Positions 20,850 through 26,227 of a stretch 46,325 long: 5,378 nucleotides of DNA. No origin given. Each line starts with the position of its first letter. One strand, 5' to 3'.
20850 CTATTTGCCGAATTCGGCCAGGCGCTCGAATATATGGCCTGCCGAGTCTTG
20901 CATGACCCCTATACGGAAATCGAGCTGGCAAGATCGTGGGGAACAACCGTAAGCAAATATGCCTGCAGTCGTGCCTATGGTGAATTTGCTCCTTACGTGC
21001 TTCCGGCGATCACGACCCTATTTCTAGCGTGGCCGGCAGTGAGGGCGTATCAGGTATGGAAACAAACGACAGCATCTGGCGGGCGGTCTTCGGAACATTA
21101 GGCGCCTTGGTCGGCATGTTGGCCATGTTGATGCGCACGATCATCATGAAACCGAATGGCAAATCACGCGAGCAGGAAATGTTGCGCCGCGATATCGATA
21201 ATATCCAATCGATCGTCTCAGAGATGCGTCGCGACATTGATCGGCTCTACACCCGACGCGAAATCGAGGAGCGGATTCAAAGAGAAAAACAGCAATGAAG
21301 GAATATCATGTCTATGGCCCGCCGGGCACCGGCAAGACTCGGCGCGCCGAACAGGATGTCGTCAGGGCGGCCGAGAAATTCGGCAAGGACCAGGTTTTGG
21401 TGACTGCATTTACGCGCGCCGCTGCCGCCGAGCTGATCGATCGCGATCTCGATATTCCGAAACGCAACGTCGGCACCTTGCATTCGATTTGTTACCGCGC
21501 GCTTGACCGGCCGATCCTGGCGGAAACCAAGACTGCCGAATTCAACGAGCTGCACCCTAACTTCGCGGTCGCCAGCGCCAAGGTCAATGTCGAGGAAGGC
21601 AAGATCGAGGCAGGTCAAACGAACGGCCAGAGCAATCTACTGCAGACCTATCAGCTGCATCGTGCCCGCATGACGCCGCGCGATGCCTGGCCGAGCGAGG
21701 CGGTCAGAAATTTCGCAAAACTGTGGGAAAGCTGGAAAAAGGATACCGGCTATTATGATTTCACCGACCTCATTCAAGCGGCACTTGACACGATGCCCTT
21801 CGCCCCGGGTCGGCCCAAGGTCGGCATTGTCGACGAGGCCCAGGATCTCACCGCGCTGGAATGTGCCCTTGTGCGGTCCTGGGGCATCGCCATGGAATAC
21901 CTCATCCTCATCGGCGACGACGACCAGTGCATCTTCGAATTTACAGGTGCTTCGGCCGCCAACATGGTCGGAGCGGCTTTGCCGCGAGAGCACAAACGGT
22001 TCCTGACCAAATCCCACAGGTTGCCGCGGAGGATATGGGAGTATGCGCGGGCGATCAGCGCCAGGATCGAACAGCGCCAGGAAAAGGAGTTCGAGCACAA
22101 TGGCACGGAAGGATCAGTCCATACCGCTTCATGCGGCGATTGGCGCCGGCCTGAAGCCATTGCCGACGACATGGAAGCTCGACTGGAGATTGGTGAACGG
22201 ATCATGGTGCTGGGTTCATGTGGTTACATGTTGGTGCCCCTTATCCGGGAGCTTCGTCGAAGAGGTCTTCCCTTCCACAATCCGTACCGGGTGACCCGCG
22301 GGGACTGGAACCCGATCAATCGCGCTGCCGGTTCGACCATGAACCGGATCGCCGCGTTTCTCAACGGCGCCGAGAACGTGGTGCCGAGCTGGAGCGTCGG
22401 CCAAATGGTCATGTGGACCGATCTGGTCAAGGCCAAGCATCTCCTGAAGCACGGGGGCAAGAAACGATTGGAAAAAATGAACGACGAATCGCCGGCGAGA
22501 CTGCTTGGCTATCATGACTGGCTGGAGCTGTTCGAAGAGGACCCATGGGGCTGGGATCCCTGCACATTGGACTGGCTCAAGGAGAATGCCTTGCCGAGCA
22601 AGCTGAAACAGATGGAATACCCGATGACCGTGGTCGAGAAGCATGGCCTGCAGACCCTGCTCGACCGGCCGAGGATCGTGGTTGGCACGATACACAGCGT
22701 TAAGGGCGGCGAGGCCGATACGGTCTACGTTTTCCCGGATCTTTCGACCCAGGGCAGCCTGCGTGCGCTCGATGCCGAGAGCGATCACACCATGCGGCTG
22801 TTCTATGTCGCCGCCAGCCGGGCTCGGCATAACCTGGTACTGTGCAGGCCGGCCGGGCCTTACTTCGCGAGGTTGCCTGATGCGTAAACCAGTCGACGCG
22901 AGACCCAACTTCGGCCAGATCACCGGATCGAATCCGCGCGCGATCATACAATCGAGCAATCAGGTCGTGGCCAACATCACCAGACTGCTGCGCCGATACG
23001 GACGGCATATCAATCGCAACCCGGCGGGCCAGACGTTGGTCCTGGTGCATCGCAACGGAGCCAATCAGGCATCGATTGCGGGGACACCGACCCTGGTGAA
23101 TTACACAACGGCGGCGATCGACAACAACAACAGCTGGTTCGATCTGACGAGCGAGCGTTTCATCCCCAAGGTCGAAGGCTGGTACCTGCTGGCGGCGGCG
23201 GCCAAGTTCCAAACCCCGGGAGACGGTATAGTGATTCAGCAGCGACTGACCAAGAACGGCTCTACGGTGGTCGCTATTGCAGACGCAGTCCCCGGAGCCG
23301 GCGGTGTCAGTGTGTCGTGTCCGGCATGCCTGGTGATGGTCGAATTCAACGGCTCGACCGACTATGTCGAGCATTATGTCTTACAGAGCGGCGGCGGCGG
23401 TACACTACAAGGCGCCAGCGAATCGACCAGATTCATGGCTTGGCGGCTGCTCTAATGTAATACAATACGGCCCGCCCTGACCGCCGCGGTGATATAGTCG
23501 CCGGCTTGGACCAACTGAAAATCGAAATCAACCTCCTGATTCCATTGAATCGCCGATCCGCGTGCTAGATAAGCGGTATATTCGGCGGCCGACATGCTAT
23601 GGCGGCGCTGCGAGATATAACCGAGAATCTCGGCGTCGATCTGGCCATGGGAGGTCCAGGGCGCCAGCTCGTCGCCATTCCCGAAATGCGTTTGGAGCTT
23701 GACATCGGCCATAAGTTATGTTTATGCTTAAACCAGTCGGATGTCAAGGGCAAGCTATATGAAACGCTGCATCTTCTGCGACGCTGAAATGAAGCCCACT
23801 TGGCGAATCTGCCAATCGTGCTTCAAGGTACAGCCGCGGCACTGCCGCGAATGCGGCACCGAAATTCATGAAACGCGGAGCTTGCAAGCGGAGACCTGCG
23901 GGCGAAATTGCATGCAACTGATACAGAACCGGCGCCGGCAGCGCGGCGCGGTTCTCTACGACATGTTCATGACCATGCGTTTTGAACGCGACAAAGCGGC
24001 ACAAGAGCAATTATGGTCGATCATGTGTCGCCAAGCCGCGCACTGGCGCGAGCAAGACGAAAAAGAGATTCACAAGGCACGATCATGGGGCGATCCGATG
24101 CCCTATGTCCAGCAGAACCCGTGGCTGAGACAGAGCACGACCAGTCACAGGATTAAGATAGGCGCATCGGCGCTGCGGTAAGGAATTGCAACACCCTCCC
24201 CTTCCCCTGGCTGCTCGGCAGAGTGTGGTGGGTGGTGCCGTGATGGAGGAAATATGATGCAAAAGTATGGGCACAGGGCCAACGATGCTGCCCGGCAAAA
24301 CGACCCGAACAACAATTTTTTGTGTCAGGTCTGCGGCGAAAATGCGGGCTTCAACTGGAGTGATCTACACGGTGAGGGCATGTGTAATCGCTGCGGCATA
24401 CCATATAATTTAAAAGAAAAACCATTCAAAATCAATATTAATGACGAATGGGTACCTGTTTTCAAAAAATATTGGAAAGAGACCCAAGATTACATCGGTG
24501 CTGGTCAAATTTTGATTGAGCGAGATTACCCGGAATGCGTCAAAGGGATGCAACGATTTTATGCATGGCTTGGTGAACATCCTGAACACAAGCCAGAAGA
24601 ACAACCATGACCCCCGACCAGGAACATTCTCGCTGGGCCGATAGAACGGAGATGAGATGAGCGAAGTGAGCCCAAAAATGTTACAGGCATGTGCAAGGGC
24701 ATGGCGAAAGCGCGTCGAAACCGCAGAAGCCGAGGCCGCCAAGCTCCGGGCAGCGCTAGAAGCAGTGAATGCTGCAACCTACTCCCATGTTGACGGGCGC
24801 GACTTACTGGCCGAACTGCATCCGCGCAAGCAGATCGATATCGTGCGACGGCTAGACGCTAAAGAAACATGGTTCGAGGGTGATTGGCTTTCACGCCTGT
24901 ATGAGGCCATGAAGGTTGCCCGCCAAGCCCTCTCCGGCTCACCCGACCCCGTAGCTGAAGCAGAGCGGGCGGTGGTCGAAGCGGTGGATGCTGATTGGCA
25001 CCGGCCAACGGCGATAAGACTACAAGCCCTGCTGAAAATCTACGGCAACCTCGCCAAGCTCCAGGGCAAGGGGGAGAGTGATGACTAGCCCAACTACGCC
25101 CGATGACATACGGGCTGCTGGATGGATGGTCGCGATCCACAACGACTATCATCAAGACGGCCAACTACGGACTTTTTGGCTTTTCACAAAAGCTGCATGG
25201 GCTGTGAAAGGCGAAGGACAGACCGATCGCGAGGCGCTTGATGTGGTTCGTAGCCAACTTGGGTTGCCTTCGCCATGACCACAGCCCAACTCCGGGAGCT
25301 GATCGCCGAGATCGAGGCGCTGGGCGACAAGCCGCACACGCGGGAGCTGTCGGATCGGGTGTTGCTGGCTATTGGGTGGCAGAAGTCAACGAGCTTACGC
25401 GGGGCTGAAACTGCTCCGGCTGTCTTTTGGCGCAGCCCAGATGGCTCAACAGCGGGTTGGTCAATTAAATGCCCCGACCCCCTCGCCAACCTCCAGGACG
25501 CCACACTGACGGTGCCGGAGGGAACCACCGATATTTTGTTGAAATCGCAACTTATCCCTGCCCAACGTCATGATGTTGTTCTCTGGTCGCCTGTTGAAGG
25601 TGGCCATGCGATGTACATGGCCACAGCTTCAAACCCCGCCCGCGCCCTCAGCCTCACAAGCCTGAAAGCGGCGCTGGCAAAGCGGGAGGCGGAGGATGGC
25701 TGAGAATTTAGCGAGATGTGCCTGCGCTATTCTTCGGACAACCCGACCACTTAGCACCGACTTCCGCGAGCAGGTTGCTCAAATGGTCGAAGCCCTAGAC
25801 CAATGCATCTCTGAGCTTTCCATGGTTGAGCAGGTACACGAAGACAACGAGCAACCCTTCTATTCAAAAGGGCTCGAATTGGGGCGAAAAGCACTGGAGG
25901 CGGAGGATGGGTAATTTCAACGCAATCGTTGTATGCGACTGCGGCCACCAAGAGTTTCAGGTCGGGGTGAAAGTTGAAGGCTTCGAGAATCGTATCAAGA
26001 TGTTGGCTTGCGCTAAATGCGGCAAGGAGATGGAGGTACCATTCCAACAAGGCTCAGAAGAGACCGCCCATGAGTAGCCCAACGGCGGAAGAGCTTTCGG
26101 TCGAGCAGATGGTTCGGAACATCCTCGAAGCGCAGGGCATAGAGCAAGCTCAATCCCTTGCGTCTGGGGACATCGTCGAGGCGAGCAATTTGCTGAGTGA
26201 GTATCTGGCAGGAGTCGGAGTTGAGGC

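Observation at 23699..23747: Perfect 8-bp inverted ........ repeats frame two overlapping divergent promoters and the start of a solitary reverse gene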

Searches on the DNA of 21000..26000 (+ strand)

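Call 9: search_dna_similar(query=window:21000-26000:+, collection=phages, mode=distant, max_rows=20)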
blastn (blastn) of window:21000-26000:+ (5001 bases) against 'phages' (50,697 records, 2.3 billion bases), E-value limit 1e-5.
No match.

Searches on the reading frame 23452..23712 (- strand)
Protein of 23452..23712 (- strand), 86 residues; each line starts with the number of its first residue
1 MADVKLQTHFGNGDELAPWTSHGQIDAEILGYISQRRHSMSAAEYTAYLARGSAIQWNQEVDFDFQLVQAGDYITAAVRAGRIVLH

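Call 7: search_protein_families(library=pfam, proteins=[window:23452-23712:-], max_evalue=0.01)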
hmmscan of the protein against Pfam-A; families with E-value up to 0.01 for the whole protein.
window:23452-23712:- (86 aa): 0 families

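Call 8: search_protein_families(library=phrogs, proteins=[window:23452-23712:-], max_evalue=0.01)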
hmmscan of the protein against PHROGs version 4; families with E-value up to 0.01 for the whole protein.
window:23452-23712:- (86 aa): 0 families

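Call 10: search_dna_similar(query=window:23452-23712:-, collection=phages, mode=protein, max_evalue=1)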
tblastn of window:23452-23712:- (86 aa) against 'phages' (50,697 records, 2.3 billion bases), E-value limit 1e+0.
No match.

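Call 11: find_homologous_proteins(query=window:23452-23712:-, max_evalue=0.01)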
Query window:23452-23712:- (86 aa): 1 proteins with E <= 0.01 among 2 candidates.
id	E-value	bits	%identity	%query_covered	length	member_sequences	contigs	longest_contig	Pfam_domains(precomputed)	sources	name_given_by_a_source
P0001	1.2e-50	186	100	100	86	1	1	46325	-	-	-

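Call 31: search_protein_representatives(protein=window:23452-23712:-)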
Query: 86 residues. Proteins with E-value up to 0.001 (for the whole library): 2; up to 1e-10: 1; up to 1e-30: 1. The best 2 are listed.
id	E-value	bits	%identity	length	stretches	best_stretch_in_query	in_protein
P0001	3.9e-51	186.3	100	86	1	1-86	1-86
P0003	6.5e-07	45.4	28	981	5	7-52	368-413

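Call 33: predict_structure(protein=window:23452-23712:-)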
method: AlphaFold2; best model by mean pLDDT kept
length: 86 residues; sequences in the alignment: 1
mean_pLDDT: 40.8   pTM: 0.22
mean pLDDT of the five models: 40.8, 39.1, 36.9, 35.3, 35.1
residues with pLDDT >= 90: 0; 70-90: 0; 50-70: 3; < 50: 83
segments of 3 or more residues with pLDDT < 50: 1-44, 46-64, 66-70, 72-86
pLDDT, mean of each block of 10 residues (from residue 1): 35 38 40 43 45 39 44 44 38
secondary structure, 60 per line:
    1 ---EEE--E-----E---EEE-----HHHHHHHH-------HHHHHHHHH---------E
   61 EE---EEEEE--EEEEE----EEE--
elements in order: E4-6 E19-21 H27-34 H42-50 E60-62 E66-70 E73-77 E82-84

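Call 70: search_solved_structures(query=window:23452-23712:-, max_evalue=10)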
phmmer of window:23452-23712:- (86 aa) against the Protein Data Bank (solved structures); distinct sequences matched with E-value up to 10: 1.
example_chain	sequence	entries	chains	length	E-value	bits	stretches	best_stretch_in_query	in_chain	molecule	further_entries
7jja_A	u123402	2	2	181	0.57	13.7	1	3-56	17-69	Zinc-binding lipoprotein AdcA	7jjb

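Call 71: search_protein_families(library=ncbifam, proteins=[window:23452-23712:-], max_evalue=1)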
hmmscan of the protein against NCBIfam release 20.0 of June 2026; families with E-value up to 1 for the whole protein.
window:23452-23712:- (86 aa): 0 families

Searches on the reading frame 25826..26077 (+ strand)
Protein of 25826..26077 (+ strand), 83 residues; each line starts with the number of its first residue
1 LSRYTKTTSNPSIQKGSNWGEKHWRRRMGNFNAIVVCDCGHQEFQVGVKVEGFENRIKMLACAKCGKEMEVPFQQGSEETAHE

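Call 51: search_protein_families(library=pfam, proteins=[window:25826-26077:+], max_evalue=0.01)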
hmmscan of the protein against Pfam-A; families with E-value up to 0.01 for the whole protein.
window:25826-26077:+ (83 aa): 2 families
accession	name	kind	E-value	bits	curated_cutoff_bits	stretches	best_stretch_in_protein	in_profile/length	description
PF23477.1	zf_Tbcl_2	-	0.00044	20.3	27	1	61-74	7-20/37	Probable treble clef zinc finger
PF21344.3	Zn_ribbon_LysW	-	0.0041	17.2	27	0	59-71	21-33/46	Alpha-aminoadipate carrier protein LysW-like, globular domain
